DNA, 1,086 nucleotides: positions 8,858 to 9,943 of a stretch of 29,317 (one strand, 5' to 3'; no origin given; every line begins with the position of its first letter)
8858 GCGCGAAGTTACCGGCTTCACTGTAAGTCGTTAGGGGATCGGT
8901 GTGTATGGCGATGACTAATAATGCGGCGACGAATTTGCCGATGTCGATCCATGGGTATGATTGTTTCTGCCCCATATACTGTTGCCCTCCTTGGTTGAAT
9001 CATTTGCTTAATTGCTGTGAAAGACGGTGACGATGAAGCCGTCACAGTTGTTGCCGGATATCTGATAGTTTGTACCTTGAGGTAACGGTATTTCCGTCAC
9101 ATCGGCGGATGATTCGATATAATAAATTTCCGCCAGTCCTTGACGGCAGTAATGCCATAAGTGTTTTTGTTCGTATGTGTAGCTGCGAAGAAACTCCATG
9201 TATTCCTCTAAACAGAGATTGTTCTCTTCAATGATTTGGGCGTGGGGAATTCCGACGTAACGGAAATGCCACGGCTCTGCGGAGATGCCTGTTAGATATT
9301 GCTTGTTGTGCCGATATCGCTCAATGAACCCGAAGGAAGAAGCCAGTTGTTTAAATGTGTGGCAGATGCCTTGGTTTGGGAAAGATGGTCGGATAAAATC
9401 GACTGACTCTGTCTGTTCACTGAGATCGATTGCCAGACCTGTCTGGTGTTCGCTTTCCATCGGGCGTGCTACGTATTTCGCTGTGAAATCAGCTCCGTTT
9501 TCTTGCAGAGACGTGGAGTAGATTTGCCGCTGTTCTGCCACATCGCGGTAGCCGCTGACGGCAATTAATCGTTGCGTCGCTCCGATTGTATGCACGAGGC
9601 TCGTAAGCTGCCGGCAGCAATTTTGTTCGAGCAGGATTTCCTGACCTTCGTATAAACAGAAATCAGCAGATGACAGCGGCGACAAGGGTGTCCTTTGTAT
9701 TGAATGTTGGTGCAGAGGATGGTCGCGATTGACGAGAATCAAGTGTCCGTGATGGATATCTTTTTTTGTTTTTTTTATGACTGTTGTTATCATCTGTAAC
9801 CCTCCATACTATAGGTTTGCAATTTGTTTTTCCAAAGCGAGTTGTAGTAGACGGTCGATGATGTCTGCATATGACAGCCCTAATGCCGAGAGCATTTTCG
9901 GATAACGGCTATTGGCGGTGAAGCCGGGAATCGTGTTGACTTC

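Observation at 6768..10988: vanG-type D-Ala-D-Ser module (ligase, VanXY, VanT) with its own constitutive-looking promoter but no vanRS, vanY or vanW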

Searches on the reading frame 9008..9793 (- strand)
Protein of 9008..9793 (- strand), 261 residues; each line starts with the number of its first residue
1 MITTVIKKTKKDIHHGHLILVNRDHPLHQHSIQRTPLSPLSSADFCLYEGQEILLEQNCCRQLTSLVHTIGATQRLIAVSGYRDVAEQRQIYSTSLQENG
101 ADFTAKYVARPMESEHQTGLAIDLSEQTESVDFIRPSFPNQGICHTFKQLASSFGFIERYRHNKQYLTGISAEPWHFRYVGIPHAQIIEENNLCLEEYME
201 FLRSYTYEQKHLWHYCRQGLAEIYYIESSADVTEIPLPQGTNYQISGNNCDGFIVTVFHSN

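Call 4: search_protein_families(library=ncbifam, proteins=[window:9008-9793:-])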
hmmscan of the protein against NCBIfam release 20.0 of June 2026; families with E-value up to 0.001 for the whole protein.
window:9008-9793:- (261 aa): 5 families
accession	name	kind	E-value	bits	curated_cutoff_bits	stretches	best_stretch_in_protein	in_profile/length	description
NF000149.1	vanXY_G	exception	6.7e-72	241.7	500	1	5-259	4-250/254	D-Ala-D-Ala dipeptidase/D-Ala-D-Ala carboxypeptidase VanXY-G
NF000380.1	vanXY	equivalog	6.2e-59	198.5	250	1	18-202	2-179/179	D,D-carboxypeptidase/D,D-dipeptidase VanXY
NF000472.1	vanY_AFMPt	exception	2e-41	142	425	1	6-258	46-283/283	VanY-A/VanY-F/VanY-M family D-Ala-D-Ala carboxypeptidase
NF041194.1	LD_carboxy_LdcB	exception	2.8e-22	79.6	275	1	79-201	60-175/180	LD-carboxypeptidase LdcB/DacB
NF000473.1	vanY_BG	exception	3.7e-19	69.2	400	1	75-200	150-272/274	VanY-B/VanY-G family D-Ala-D-Ala carboxypeptidase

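Call 5: search_protein_families(library=pfam, proteins=[window:9008-9793:-])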
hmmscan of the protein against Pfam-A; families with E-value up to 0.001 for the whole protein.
window:9008-9793:- (261 aa): 1 family
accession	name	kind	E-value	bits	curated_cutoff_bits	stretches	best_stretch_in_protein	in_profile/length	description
PF02557.22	VanY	-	1.8e-29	102.6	25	1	54-181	3-131/132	D-alanyl-D-alanine carboxypeptidase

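Call 28: search_solved_structures(query=window:9008-9793:-, show_alignments=3, max_evalue=0.00001)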
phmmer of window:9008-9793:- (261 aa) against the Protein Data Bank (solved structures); distinct sequences matched with E-value up to 0.00001: 11.
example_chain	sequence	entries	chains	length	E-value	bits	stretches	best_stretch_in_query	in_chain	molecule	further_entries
4f78_A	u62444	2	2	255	1.1e-70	240.9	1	6-259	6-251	D,D-dipeptidase/D,D-carboxypeptidase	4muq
4mur_A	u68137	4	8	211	6.2e-38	133.7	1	18-204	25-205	D,D-dipeptidase/D,D-carboxypeptidase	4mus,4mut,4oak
4ox3_A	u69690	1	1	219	6.4e-23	84.5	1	75-203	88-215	Putative carboxypeptidase YodJ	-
4mph_A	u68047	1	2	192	1.5e-21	80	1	75-200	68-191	D-alanyl-D-alanine carboxypeptidase family protein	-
4jid_A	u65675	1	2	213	1.9e-21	79.6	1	75-200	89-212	D-alanyl-D-alanine carboxypeptidase family protein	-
5hnm_A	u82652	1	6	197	5e-18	68.4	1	8-200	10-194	D-alanyl-D-alanine carboxypeptidase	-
6a6a_A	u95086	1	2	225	6.6e-18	68.1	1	8-201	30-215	D-alanyl-D-alanine carboxypeptidase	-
5zhf_A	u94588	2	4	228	6.9e-18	68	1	8-201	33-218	D-alanyl-D-alanine carboxypeptidase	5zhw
4d0y_A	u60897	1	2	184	2.4e-16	62.9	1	79-201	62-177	DACB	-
4ox5_A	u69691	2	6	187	2.5e-16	62.8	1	79-201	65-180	LdcB LD-carboxypeptidase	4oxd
4nt9_B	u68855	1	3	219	9.2e-15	57.7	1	79-201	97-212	Putative uncharacterized protein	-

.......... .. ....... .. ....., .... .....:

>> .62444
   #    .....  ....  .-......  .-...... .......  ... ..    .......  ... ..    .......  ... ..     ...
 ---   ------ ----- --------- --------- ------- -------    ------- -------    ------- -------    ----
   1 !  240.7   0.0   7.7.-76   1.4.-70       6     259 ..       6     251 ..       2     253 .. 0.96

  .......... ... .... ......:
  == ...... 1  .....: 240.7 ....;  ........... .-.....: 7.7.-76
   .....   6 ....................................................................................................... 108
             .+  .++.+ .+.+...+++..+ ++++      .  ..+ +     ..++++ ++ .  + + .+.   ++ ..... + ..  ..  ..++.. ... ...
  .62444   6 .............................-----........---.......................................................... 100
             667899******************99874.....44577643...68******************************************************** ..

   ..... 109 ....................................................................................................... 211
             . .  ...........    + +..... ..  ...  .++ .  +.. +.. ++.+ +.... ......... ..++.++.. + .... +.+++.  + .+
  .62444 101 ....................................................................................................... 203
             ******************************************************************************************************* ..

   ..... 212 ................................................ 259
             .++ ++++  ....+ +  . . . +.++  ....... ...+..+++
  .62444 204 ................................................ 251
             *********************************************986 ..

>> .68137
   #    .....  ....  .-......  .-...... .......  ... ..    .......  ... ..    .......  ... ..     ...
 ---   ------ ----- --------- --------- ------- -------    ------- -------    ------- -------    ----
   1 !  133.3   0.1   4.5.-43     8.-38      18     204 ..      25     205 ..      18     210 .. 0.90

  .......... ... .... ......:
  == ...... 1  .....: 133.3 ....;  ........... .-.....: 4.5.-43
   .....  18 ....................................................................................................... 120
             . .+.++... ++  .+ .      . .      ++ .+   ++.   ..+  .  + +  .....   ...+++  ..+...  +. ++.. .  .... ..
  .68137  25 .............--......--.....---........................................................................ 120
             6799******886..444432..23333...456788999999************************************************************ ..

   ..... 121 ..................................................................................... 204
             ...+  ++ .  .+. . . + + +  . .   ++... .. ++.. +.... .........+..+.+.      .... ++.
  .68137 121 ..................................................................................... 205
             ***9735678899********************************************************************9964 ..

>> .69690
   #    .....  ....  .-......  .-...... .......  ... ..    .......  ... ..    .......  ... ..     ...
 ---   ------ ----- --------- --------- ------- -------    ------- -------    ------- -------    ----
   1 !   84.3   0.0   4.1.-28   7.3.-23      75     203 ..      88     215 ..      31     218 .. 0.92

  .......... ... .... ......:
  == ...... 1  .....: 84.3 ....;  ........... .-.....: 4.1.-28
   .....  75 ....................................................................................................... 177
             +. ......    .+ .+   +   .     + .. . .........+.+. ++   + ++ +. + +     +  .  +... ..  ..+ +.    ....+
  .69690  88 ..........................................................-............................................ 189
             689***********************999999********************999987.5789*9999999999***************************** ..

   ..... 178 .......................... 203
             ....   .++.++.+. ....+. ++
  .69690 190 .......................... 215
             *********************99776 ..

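Call 84: search_protein_families(library=pfam, proteins=[L104:6576-6887:+], max_evalue=0.01)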
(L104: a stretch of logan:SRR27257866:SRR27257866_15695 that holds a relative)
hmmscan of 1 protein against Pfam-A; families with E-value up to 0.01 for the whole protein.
L104:6576-6887:+ (104 aa): 0 families
